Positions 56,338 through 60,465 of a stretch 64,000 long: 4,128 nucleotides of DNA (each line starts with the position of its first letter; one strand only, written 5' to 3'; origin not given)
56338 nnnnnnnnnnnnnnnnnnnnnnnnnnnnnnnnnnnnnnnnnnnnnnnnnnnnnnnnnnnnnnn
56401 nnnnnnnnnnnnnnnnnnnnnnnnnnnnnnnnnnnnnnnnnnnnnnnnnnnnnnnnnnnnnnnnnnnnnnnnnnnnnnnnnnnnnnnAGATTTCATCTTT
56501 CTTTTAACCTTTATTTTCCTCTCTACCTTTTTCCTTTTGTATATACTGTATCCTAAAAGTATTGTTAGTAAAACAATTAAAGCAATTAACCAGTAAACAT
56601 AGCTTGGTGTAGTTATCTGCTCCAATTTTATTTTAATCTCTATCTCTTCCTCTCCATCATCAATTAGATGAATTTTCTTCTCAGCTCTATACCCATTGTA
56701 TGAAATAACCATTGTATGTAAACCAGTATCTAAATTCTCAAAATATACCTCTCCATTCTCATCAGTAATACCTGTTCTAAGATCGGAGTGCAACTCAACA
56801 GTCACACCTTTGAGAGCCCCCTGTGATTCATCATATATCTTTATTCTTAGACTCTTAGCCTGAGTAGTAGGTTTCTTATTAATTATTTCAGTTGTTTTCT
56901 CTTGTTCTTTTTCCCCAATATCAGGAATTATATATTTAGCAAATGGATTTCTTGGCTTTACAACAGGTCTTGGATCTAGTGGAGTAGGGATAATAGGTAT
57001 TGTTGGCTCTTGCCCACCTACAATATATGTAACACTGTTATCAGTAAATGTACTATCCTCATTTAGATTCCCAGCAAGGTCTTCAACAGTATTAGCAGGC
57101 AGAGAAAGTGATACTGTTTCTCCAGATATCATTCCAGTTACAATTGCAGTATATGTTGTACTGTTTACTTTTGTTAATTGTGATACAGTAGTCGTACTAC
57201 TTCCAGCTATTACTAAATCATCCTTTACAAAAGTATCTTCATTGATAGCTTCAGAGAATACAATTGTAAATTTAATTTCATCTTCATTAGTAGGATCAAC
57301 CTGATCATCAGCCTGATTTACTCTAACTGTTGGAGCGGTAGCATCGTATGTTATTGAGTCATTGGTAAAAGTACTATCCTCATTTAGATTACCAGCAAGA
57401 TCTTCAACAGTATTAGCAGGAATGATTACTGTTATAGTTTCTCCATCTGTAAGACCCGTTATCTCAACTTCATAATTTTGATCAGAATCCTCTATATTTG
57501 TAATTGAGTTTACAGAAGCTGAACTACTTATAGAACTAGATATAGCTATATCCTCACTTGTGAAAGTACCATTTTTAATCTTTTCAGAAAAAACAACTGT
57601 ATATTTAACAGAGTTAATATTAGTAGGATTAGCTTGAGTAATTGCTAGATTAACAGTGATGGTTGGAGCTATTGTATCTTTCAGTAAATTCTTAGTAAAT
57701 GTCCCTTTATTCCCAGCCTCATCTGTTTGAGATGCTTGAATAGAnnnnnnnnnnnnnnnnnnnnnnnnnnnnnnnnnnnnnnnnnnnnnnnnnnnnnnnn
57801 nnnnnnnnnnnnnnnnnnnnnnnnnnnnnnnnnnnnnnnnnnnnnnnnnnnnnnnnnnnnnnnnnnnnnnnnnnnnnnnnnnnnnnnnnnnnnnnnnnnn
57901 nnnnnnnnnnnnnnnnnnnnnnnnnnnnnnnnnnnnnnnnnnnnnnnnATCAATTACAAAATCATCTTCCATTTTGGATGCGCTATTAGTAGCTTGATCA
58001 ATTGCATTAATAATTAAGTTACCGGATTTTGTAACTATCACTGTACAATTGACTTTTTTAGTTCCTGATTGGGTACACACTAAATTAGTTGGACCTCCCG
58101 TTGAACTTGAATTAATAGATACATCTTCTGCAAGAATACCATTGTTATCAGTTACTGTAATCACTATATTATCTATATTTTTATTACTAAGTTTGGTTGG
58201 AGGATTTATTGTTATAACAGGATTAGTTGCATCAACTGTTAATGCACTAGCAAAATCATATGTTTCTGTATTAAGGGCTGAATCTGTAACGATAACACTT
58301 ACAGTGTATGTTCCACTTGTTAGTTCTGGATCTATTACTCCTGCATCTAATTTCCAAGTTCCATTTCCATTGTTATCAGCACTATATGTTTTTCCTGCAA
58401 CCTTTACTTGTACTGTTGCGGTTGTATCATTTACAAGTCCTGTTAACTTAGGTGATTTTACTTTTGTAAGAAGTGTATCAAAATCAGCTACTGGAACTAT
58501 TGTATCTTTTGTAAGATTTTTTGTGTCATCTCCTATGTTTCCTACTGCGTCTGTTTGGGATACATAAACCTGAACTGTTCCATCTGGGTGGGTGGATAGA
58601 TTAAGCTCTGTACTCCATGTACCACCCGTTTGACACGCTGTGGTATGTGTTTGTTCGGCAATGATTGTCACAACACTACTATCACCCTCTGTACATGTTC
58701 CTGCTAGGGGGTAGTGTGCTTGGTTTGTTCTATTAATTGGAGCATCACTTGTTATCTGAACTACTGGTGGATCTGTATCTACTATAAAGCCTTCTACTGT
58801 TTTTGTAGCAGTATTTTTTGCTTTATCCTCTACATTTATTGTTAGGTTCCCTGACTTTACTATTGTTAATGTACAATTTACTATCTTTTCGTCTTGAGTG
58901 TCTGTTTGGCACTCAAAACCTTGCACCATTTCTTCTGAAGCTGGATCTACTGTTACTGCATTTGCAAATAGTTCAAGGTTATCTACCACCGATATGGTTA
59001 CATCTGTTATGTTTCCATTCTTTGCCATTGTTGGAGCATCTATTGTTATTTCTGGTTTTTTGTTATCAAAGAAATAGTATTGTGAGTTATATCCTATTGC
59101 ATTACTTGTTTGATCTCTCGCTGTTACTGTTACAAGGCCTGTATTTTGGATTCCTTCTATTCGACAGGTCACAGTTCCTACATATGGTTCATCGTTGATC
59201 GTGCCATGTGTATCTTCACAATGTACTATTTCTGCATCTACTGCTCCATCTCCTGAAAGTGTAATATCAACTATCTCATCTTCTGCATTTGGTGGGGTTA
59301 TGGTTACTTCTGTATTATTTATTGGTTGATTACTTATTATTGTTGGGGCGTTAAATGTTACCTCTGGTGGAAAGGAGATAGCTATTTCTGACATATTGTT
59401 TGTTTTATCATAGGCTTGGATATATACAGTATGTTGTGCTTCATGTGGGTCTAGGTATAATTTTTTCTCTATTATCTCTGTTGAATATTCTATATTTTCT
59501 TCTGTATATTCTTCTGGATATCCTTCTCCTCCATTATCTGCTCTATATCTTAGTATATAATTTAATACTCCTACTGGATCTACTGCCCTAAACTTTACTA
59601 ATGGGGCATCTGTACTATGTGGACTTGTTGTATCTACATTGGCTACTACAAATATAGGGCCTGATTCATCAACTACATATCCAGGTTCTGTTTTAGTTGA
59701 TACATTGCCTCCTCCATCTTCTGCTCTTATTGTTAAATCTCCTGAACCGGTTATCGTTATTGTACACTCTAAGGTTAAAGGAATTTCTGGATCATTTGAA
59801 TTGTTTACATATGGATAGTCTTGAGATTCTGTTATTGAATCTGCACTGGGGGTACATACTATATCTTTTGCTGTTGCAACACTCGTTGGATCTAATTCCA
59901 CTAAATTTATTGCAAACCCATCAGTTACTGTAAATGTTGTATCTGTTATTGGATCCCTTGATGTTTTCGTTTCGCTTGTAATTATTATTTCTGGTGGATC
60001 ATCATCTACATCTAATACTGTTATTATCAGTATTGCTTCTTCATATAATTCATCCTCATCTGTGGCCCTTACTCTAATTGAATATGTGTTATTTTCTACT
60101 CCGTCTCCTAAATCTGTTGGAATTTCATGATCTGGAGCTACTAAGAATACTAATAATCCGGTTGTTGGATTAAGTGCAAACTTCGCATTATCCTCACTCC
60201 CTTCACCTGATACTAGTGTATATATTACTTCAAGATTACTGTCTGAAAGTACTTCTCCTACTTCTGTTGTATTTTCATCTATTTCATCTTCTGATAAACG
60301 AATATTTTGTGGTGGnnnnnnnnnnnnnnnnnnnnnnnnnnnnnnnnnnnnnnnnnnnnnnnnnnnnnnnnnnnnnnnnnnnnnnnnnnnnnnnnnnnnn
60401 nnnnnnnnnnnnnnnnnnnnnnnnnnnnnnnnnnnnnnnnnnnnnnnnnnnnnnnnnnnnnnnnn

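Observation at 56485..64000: Two tandem giant paralogous surface proteins with DUF285 (BspA-like) repeats, Ig-like arrays and C-terminal TM/basic-tail anchors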

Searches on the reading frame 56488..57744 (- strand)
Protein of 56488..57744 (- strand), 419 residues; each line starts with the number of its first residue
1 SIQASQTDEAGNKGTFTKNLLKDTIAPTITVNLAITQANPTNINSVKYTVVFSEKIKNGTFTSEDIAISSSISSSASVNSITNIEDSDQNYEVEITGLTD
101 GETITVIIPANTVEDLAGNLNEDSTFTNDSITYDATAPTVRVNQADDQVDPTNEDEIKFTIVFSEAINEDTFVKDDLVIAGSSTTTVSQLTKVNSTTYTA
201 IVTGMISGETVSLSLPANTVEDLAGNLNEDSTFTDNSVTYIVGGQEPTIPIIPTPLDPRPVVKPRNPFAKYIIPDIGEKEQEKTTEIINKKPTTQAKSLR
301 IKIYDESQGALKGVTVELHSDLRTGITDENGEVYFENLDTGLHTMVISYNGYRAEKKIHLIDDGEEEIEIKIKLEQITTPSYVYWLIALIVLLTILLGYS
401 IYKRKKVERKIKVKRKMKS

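Call 49: predict_structure(alignment_id=A2)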
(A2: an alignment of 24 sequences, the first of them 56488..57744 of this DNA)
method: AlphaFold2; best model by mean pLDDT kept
length: 419 residues; sequences in the alignment: 24
mean_pLDDT: 78.7   pTM: 0.51
mean pLDDT of the five models: 78.7, 78.4, 77.7, 77.5, 76.6
residues with pLDDT >= 90: 178; 70-90: 152; 50-70: 32; < 50: 57
segments of 3 or more residues with pLDDT < 50: 244-294, 374-379
pLDDT, mean of each block of 10 residues (from residue 1): 85 86 90 93 95 88 94 90 85 95 95 93 93 96 93 92 95 94 92 96 90 96 96 91 49 35 30 29 25 57 76 75 73 77 76 70 64 47 77 87 78 69
secondary structure, 60 per line:
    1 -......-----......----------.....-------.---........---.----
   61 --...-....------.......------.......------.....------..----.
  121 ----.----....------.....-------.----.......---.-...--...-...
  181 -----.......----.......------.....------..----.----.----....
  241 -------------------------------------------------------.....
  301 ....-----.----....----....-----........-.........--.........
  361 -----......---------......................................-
elements in order: E2-7 E13-18 E29-33 E45-52 E67-70 E77-83 E90-96 E103-107 E130-133 E140-144 E157-163 E178-180 E186-192 E197-203 E210-214 E237-240 E296-304 E315-318 E323-326 E332-339 E341-349 E352-360 E366-371 H381-418

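Call 53: fold_search(model_id=the predicted structure, library=pdb)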
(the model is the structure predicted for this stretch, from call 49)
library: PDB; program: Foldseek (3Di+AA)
matches with E <= 10: 1945; with E <= 0.001: 247
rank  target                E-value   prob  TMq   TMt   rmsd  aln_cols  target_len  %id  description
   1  4e9l                  3.9e-07  1.00  0.29  0.36  18.1       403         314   12  FdeC, a Novel Broadly Conserved Escherichia coli Adhesin Eliciting Protection against Urinary Tract Infections (released 2012-04-25)
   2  3is1                  3.3e-06  1.00  0.16  0.17  24.8       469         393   10  Crystal structure of functional region of UafA from Staphylococcus saprophyticus in C2 form at 2.45 angstrom resolution (released 2010-09-08)
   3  6fwv_A                3.4e-06  1.00  0.18  0.14  27.8       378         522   11  The Bacillus anthracis TIE protein (released 2018-08-08)
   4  3rkp_B                7.2e-06  1.00  0.16  0.19  19.4       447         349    9  Crystal structure of BcpA*(D312A), the major pilin subunit of Bacillus cereus (released 2012-05-30)
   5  6fwv_B                8.0e-06  1.00  0.18  0.15  28.0       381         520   11  The Bacillus anthracis TIE protein (released 2018-08-08)
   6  8aho_A                1.1e-05  1.00  0.18  0.21  17.9       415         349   12  Crystal structure of the transpeptidase LdtMt2 from Mycobacterium tuberculosis in complex with cyanamide analogue 31 (released 2023-08-02)
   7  3vyn_B                1.3e-05  1.00  0.17  0.20  16.2       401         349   10  Crystal structure of Mycobacterium tuberculosis L,D-transpeptidase LdtMt2 N55 truncation mutant (resideus 55-408) (released 2013-06-19)
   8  8a1l_A                1.4e-05  1.00  0.18  0.20  16.9       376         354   12  Crystal structure of the transpeptidase LdtMt2 from Mycobacterium tuberculosis in complex with alpha-chloro ketone 2 (released 2023-06-14)
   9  8pxy_A                1.6e-05  1.00  0.17  0.20  16.9       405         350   12  Crystal structure of the transpeptidase LdtMt2 C354S mutant from Mycobacterium tuberculosis in complex with natural su (released 2024-08-07)
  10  8a1m_A                1.8e-05  1.00  0.18  0.21  16.4       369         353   13  Crystal structure of the transpeptidase LdtMt2 from Mycobacterium tuberculosis in complex with maleimide analogue 4 (released 2023-06-14)
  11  3irz                  1.9e-05  0.98  0.15  0.15  23.4       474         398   11  Crystal structure of functional region of UafA from Staphylococcus saprophyticus in P212121 form (released 2010-09-08)
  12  9uvm                  3.2e-05  1.00  0.17  0.17  18.0       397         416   11  The SeMet pili protein of Streptococcus Sanguinis (released 2026-01-21)
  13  4qr7                  3.3e-05  1.00  0.16  0.19  17.0       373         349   12  Structure and specificity of L-D-Transpeptidase from Mycobacterium tuberculosis and antibiotic resistance: Calcium bindi (released 2015-07-29)
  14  8wb8                  3.5e-05  0.99  0.15  0.16  17.6       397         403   10  Crystal Structure of the shaft pilin LrpA from Ligilactobacillus ruminis - orthorhombic form (released 2024-07-10)
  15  3is0                  3.5e-05  0.99  0.16  0.17  23.9       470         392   10  Crystal structure of functional region of UafA from Staphylococcus saprophyticus in the presence of cholesterol (released 2010-09-08)
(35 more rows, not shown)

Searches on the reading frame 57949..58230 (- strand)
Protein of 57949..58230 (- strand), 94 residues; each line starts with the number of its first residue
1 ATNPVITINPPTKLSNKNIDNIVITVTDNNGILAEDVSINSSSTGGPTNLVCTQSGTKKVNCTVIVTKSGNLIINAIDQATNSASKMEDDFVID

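Call 46: search_protein_families(library=pfam, proteins=[window:57949-58230:-], max_evalue=1)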
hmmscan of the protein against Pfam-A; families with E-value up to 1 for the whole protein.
window:57949-58230:- (94 aa): 2 families
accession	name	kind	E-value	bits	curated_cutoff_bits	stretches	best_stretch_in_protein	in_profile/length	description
PF02369.22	Big_1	-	0.03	14.8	34.9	1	21-76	20-78/93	Bacterial Ig-like domain (group 1)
PF14267.11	DUF4357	-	0.1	13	38.4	0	17-45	3-31/54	Domain of unknown function (DUF4357)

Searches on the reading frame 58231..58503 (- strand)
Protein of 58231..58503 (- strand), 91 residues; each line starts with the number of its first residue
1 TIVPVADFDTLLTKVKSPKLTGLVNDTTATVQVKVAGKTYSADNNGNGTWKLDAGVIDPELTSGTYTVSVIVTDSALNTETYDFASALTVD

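Call 46: search_protein_families(library=pfam, proteins=[window:58231-58503:-], max_evalue=1)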
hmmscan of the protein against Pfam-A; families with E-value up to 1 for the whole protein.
window:58231-58503:- (91 aa): 6 families
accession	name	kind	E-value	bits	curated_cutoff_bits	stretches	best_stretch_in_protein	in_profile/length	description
PF19077.6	Big_13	-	5.7e-11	43.2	27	1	12-91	23-101/102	Bacterial Ig-like domain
PF13750.12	Big_3_3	-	0.0055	16.8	27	1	41-82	98-140/157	Bacterial Ig-like domain (group 3)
PF23860.1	Ribophorin_II_3rd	-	0.019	15.4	23.4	1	40-79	74-117/128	Ribophorin II third domain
PF16583.11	ZirS_C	-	0.036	14.1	26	1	10-72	57-117/145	Zinc-regulated secreted antivirulence protein C-terminal domain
PF08481.16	GBS_Bsp-like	-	0.046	14.1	31.6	1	40-78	45-83/92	GBS Bsp-like repeat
PF14524.12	Wzt_C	-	0.092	13.2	30.4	1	56-84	90-120/143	Wzt C-terminal domain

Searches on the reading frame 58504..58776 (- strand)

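Call 46: search_protein_families(library=pfam, proteins=[window:58504-58776:-], max_evalue=1)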
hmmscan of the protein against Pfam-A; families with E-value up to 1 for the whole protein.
window:58504-58776:- (91 aa): 3 families
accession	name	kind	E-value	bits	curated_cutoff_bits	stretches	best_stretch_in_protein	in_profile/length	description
PF19077.6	Big_13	-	2.8e-05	25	27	1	15-85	22-94/102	Bacterial Ig-like domain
PF09136.16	Glucodextran_B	-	0.0006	20.1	27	1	4-88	1-79/83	Glucodextranase, domain B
PF10648.15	Gmad2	-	0.041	14.6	25.7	1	38-78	41-83/86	Immunoglobulin-like domain of bacterial spore germination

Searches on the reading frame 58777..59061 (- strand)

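Call 46: search_protein_families(library=pfam, proteins=[window:58777-59061:-], max_evalue=1)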
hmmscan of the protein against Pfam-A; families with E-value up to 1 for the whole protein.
window:58777-59061:- (95 aa): 4 families
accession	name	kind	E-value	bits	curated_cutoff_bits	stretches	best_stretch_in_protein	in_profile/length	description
PF13501.12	SoxY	-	0.0046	17.6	28.4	1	3-27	15-39/112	Sulfur oxidation protein SoxY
PF22759.1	E217_GP41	-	0.011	15.4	27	1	2-85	105-186/279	Baseplate hub gp41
PF01833.30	TIG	-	0.032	14.7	20.9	1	37-83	28-74/84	IPT/TIG domain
PF23738.1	Ig_ZP2_N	-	0.1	13.1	27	1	52-77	27-51/73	Zona pellucida sperm-binding protein 2, Ig-like domain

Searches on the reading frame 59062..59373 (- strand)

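Call 46: search_protein_families(library=pfam, proteins=[window:59062-59373:-], max_evalue=1)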
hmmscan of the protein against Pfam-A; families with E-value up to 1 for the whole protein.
window:59062-59373:- (104 aa): 2 families
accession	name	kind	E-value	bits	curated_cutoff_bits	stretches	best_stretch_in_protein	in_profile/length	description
PF24005.1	DUF7320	-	0.042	14.3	27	1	13-50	38-74/78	Domain of unknown function (DUF7320)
PF16886.11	ATP-synt_ab_Xtn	-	0.15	12.3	25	1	25-57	42-74/88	ATPsynthase alpha/beta subunit barrel-sandwich domain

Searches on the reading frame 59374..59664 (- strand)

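Call 46: search_protein_families(library=pfam, proteins=[window:59374-59664:-], max_evalue=1)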
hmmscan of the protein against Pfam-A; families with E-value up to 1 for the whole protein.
window:59374-59664:- (97 aa): 1 family
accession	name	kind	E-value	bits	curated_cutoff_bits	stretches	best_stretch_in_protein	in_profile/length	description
PF01320.23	Colicin_Pyocin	-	0.13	12.8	21.2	0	29-49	61-81/82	Colicin immunity protein / pyocin immunity protein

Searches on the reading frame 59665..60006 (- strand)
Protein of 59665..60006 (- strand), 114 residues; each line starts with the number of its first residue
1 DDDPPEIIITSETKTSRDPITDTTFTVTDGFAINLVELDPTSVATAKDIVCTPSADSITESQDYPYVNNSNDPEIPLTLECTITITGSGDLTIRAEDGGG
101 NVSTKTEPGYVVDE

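Call 46: search_protein_families(library=pfam, proteins=[window:59665-60006:-], max_evalue=1)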
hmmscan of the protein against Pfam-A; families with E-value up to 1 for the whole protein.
window:59665-60006:- (114 aa): 2 families
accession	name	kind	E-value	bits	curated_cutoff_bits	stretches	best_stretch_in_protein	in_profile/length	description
PF14262.12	Cthe_2159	-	0.0032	17.2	25.8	1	23-103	41-113/262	Carbohydrate-binding domain-containing protein Cthe_2159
PF20753.2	DUF6558_C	-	0.074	13.7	24.4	1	58-97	13-51/119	Phage tail C-terminal domain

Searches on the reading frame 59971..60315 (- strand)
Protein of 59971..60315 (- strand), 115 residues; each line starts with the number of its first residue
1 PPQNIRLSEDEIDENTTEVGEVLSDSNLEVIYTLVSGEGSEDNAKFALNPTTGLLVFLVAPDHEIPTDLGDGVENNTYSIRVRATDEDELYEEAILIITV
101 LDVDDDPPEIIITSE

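Call 28: search_protein_families(library=ncbifam, proteins=[window:59971-60315:-], max_evalue=10)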
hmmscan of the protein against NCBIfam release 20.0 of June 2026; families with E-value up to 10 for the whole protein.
seq(115 aa): 1 family
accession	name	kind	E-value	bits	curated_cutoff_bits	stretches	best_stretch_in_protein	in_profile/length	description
NF006145.0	PRK08295.1-2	equivalog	0.063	12.6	212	1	2-39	143-180/213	RNA polymerase sporulation sigma factor SigH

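Call 46: search_protein_families(library=pfam, proteins=[window:60007-60315:-], max_evalue=1)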
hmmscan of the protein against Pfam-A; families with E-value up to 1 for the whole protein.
window:60007-60315:- (103 aa): 2 families
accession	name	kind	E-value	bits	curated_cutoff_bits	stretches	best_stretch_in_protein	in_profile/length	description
PF00028.23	Cadherin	-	0.00082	20.2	28.8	1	5-101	3-93/93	Cadherin domain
PF12691.13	Phage_tail_terminator_6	-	0.069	13.7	23.8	1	64-102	40-73/118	Bacteriophage tail terminator protein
